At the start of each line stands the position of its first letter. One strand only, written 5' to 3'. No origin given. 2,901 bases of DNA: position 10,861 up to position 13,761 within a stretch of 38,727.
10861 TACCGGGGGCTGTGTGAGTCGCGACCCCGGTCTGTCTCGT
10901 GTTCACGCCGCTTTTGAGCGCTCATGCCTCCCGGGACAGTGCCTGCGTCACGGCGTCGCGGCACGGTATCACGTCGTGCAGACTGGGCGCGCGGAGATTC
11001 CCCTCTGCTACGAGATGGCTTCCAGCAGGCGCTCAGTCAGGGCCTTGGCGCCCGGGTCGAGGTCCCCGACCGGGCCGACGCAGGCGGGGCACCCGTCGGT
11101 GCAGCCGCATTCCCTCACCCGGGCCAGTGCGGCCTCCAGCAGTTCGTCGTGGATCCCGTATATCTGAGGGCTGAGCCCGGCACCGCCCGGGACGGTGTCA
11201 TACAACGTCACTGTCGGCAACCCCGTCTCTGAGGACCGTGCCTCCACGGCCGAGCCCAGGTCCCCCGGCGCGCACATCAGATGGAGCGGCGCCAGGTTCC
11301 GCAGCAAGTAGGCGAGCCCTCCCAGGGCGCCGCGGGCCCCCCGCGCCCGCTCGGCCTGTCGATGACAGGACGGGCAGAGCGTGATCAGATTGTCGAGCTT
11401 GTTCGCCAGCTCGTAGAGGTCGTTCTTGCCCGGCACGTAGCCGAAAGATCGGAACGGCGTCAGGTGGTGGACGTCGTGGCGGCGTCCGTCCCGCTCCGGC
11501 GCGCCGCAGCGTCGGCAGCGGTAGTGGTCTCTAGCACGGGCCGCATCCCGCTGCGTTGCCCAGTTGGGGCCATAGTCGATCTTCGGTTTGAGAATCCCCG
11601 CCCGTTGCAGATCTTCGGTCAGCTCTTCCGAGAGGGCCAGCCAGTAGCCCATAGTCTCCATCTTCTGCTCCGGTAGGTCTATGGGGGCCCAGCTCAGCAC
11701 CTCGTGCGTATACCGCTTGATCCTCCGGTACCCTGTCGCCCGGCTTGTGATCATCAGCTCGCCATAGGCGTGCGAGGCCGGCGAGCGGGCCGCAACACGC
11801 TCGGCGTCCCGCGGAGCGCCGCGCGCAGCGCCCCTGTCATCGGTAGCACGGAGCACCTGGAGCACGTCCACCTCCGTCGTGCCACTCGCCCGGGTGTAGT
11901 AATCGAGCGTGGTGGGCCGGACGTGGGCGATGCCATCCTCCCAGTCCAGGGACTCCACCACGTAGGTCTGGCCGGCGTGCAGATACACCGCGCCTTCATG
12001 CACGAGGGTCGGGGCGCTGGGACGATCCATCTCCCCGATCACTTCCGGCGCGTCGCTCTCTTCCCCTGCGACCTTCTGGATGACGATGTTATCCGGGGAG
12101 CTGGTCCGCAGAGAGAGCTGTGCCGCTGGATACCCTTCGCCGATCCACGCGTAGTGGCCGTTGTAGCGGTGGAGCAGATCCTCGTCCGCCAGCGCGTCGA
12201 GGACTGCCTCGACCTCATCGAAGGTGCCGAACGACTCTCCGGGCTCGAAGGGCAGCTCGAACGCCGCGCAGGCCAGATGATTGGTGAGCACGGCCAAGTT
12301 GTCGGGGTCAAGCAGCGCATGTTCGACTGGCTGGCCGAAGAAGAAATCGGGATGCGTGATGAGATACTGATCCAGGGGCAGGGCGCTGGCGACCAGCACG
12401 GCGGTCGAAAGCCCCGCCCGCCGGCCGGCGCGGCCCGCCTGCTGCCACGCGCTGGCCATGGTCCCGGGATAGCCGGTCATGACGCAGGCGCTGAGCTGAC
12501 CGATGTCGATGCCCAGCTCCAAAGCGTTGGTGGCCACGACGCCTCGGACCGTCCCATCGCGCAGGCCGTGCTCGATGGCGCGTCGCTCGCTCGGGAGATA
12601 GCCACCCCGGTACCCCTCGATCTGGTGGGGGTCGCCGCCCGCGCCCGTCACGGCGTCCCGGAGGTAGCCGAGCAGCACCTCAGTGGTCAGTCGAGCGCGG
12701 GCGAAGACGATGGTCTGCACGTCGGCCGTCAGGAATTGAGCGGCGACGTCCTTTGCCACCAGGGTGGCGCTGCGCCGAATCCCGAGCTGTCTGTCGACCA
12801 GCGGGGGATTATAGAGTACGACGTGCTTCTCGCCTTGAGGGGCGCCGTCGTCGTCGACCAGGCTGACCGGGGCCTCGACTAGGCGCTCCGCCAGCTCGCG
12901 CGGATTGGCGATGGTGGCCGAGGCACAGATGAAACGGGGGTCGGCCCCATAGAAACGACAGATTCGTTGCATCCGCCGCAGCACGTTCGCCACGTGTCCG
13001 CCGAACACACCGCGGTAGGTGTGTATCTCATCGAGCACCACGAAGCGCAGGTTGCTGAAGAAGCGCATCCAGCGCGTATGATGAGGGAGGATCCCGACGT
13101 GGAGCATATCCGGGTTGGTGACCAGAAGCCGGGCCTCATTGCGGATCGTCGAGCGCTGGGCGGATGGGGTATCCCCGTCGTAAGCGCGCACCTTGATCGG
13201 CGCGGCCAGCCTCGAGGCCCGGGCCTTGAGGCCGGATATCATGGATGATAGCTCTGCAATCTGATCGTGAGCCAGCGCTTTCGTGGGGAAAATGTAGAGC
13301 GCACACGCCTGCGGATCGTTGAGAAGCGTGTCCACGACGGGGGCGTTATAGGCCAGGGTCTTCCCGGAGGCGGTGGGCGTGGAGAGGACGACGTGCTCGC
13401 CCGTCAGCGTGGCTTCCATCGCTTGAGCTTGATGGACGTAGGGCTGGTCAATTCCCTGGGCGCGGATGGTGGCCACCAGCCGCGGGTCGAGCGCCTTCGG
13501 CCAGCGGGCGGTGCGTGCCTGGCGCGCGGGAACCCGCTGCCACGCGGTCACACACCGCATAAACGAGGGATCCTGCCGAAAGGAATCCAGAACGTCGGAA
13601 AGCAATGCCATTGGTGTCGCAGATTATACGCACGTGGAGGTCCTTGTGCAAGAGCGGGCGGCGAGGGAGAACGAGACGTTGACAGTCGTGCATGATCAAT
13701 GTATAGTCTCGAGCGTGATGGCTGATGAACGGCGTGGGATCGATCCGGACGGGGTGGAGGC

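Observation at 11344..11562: HNH-like nuclease module inserted into an MrfA-type DExH/DUF1998 helicase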

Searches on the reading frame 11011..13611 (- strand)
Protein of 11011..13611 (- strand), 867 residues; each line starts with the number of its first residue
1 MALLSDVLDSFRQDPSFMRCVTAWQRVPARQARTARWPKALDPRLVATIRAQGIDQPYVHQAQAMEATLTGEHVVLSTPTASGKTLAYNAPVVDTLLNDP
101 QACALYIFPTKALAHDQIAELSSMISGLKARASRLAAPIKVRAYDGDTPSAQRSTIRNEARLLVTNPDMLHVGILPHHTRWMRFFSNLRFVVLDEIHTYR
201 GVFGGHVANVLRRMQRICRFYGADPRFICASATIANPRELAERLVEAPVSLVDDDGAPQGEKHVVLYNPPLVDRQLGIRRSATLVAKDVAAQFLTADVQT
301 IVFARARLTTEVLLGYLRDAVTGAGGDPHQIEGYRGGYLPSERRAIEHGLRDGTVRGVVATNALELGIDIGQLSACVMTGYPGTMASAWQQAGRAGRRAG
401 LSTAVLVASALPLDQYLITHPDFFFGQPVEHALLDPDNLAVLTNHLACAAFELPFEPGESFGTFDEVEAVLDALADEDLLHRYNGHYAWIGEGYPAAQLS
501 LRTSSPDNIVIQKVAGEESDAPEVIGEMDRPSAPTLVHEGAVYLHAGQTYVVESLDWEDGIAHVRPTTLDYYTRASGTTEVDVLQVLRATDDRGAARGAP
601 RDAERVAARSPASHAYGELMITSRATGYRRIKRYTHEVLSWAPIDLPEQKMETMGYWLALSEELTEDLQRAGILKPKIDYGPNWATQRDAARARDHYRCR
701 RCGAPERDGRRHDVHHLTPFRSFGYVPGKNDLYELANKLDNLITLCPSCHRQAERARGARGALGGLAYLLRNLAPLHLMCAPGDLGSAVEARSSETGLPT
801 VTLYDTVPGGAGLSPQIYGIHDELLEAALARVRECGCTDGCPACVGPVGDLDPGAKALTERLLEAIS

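Call 3: search_protein_families(library=pfam, proteins=[window:11011-13611:-], max_evalue=1)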
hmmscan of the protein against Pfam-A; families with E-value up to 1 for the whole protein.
window:11011-13611:- (867 aa): 8 families
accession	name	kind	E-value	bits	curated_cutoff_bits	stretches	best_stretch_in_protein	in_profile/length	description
PF00270.35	DEAD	-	1.4e-31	110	26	1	60-238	3-165/167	DEAD/DEAH box helicase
PF09369.15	MZB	-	1.5e-21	77.3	24.2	1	766-845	1-80/80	MrfA Zn-binding domain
PF00271.37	Helicase_C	-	1.6e-13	51.3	23.5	1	297-398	15-109/110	Helicase conserved C-terminal domain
PF22982.3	WHD_HRQ1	-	1.3e-09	39.4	27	1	434-503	1-69/70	ATP-dependent helicase HRQ1, winged helix domain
PF01844.29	HNH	-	6.1e-09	36.3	21.4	1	699-753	1-44/47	HNH endonuclease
PF04851.21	ResIII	-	0.00079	19.8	22.5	1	58-201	5-139/164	Type III restriction enzyme, res subunit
PF13391.12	HNH_2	-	0.056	13.7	21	1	699-752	1-57/66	HNH endonuclease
PF05876.18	GpA_ATPase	-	0.25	11.4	25.6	0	56-127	12-83/247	Phage terminase large subunit gpA, ATPase domain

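Call 4: search_protein_families(library=ncbifam, proteins=[window:11011-13611:-], max_evalue=0.1)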
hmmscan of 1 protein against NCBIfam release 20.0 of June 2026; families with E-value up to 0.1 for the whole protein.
window:11011-13611:- (867 aa): 35 families (the best 25 are shown)
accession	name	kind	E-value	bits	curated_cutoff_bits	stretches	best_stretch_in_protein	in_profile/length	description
TIGR03817.1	DECH_helic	hypoth_equivalog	9.5e-205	682.1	874.1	2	24-667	4-620/742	helicase/secretion neighborhood putative DEAH-box helicase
TIGR04121.1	DEXH_lig_assoc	equivalog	2.6e-41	141.2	850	1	56-462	13-411/804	ligase-associated DNA damage response DEXH box helicase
NF010338.0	PRK13767.1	equivalog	1.8e-31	109.2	849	1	61-399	38-386/877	ATP-dependent helicase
NF007284.0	PRK09751.1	equivalog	2.5e-22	78.1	1496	2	54-254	27-238/1538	ATP-dependent helicase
NF041067.1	DpdJ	equivalog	4.4e-17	61.1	800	2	187-252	361-423/1482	protein DpdJ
NF001308.0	PRK00254.1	equivalog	8.8e-17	60.6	1216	1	41-272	8-214/720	ATP-dependent DNA helicase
NF002654.0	PRK02362.1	equivalog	1.1e-16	60.3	887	1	44-312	11-258/739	ATP-dependent DNA helicase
NF002251.0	PRK01172.1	equivalog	5.8e-15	54.6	891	1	57-311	23-250/674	ATP-dependent DNA helicase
NF041063.1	DpdF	equivalog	1.5e-13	50.2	550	2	61-197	145-280/813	protein DpdF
NF053631.1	RNA_helic_CshA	equivalog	2.7e-11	43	646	1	41-197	6-151/434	degradosome RNA helicase CshA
NF053636.1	DDHlcsCsdAPsy1082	equivalog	5.1e-11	41.8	890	2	42-117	11-93/512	DEAD/DEAH box helicase CsdA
NF008394.0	PRK11192.1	equivalog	1e-10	41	507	1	41-123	10-96/441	ATP-dependent RNA helicase SrmB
TIGR00614.1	recQ_fam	subfamily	3.1e-10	39.4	219.8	2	332-406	254-328/470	RecQ family ATP-dependent DNA helicase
NF007882.0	PRK10590.1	equivalog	9.1e-10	38.1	743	1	41-405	8-346/456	ATP-dependent RNA helicase RhlE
TIGR01389.1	recQ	equivalog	2.5e-09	36.1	640.2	1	59-408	16-328/591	DNA helicase RecQ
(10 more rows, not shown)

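Call 5: search_protein_families(library=padloc, proteins=[window:11011-13611:-], max_evalue=0.1)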
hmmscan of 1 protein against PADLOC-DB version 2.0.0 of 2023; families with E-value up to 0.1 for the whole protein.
window:11011-13611:- (867 aa): 71 families (the best 25 are shown)
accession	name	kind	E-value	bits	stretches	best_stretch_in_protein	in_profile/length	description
PDLC02503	BrxHI|BrxHII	-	5.2e-42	142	1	60-405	28-349/698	BrxHI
PDLC03960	SngC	-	8.9e-40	135.1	1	41-403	9-367/720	-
PDLC00013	DruE1|DruE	-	9.1e-36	121.2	4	360-451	1088-1180/1776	SNF2 family N-terminal domain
PDLC00037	DruE3|DruE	-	2e-31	106.7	3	42-244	78-309/2055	SNF2 family N-terminal domain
PDLC00035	DruE3|DruE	-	1.7e-27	93.6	2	47-246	93-311/1460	SNF2 family N-terminal domain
PDLC00036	DruE3|DruE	-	6.5e-27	91.1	3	56-239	92-290/2023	SNF2 family N-terminal domain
PDLC02501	BrxHI|BrxHII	-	6.2e-26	88.8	1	60-402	27-346/925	BrxHI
PDLC00051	DruE4|DruE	-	2.2e-20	69.9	3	361-423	1131-1194/1829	SNF2 family N-terminal domain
PDLC02896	DpdJ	-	2.4e-17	59.9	2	186-245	367-423/1487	DpdJ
PDLC02897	DpdJ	-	8e-17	58.3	1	52-400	95-453/1570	DpdJ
PDLC00014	DruE2|DruE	-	2.1e-16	56.6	4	52-98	103-150/1928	SNF2 family N-terminal domain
PDLC03928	PsyrT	-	2.2e-16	57.3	1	58-407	23-344/689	-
PDLC02569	DrmA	-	5.3e-16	55.6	2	189-416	657-888/1095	DrmA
PDLC00015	DruE2|DruE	-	2.6e-15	53.2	3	361-405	1177-1221/1887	SNF2 family N-terminal domain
PDLC02570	DrmA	-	2.6e-14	50.5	1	191-417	413-644/851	DrmA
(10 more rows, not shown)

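Call 6: search_solved_structures(query=window:11011-13611:-, max_evalue=0.00001, show_alignments=2)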
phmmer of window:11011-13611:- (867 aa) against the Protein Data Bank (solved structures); distinct sequences matched with E-value up to 0.00001: 36.
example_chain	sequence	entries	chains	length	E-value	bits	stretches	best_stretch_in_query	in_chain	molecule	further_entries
6znp_A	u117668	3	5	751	8e-219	732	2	20-661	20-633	Uncharacterized ATP-dependent helicase YprA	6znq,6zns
5v9x_A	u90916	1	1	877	1.7e-25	92.4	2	57-317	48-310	ATP-dependent DNA helicase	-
7lhl_A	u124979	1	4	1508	6.7e-25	90.5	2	57-317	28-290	ATP-dependent DNA helicase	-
9tu7_Y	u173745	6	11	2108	6.2e-12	47.6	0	39-236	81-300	DEAD/DEAH box helicase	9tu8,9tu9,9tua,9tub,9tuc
2zj2_A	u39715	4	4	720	1e-11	46.8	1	41-245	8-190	Putative ski2-type helicase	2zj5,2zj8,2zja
9b15_A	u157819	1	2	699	2.8e-11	45.4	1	43-244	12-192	ATP-dependent DNA helicase Hel308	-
2p6r_A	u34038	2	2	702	4.2e-10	41.5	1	43-244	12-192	afUHEL308 HELICASE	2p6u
1hv8_A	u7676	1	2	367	8.2e-09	37.3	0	43-240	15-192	PUTATIVE ATP-DEPENDENT RNA HELICASE MJ0669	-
5lst_A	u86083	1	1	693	3.2e-08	35.3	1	61-398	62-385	ATP-dependent DNA helicase Q4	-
4kbf_A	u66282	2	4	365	6.4e-08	34.3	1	41-401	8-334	Heat resistant RNA dependent ATPase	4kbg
8tbx_A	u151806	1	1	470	7.5e-08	34.1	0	57-275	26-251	ATP-dependent RNA helicase DDX1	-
6l5m_A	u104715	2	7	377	5.8e-07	31.1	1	46-403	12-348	Nucleolar RNA helicase 2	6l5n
7ujb_A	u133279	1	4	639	7.5e-07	30.8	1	48-373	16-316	DEAD/DEAH box RNA helicase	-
8alz_B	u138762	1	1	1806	7.8e-07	30.7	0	72-244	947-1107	Activating signal cointegrator 1 complex subunit 3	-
6qdv_B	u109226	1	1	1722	9.5e-07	30.4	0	71-244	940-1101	U5 small nuclear ribonucleoprotein 200 kDa helicase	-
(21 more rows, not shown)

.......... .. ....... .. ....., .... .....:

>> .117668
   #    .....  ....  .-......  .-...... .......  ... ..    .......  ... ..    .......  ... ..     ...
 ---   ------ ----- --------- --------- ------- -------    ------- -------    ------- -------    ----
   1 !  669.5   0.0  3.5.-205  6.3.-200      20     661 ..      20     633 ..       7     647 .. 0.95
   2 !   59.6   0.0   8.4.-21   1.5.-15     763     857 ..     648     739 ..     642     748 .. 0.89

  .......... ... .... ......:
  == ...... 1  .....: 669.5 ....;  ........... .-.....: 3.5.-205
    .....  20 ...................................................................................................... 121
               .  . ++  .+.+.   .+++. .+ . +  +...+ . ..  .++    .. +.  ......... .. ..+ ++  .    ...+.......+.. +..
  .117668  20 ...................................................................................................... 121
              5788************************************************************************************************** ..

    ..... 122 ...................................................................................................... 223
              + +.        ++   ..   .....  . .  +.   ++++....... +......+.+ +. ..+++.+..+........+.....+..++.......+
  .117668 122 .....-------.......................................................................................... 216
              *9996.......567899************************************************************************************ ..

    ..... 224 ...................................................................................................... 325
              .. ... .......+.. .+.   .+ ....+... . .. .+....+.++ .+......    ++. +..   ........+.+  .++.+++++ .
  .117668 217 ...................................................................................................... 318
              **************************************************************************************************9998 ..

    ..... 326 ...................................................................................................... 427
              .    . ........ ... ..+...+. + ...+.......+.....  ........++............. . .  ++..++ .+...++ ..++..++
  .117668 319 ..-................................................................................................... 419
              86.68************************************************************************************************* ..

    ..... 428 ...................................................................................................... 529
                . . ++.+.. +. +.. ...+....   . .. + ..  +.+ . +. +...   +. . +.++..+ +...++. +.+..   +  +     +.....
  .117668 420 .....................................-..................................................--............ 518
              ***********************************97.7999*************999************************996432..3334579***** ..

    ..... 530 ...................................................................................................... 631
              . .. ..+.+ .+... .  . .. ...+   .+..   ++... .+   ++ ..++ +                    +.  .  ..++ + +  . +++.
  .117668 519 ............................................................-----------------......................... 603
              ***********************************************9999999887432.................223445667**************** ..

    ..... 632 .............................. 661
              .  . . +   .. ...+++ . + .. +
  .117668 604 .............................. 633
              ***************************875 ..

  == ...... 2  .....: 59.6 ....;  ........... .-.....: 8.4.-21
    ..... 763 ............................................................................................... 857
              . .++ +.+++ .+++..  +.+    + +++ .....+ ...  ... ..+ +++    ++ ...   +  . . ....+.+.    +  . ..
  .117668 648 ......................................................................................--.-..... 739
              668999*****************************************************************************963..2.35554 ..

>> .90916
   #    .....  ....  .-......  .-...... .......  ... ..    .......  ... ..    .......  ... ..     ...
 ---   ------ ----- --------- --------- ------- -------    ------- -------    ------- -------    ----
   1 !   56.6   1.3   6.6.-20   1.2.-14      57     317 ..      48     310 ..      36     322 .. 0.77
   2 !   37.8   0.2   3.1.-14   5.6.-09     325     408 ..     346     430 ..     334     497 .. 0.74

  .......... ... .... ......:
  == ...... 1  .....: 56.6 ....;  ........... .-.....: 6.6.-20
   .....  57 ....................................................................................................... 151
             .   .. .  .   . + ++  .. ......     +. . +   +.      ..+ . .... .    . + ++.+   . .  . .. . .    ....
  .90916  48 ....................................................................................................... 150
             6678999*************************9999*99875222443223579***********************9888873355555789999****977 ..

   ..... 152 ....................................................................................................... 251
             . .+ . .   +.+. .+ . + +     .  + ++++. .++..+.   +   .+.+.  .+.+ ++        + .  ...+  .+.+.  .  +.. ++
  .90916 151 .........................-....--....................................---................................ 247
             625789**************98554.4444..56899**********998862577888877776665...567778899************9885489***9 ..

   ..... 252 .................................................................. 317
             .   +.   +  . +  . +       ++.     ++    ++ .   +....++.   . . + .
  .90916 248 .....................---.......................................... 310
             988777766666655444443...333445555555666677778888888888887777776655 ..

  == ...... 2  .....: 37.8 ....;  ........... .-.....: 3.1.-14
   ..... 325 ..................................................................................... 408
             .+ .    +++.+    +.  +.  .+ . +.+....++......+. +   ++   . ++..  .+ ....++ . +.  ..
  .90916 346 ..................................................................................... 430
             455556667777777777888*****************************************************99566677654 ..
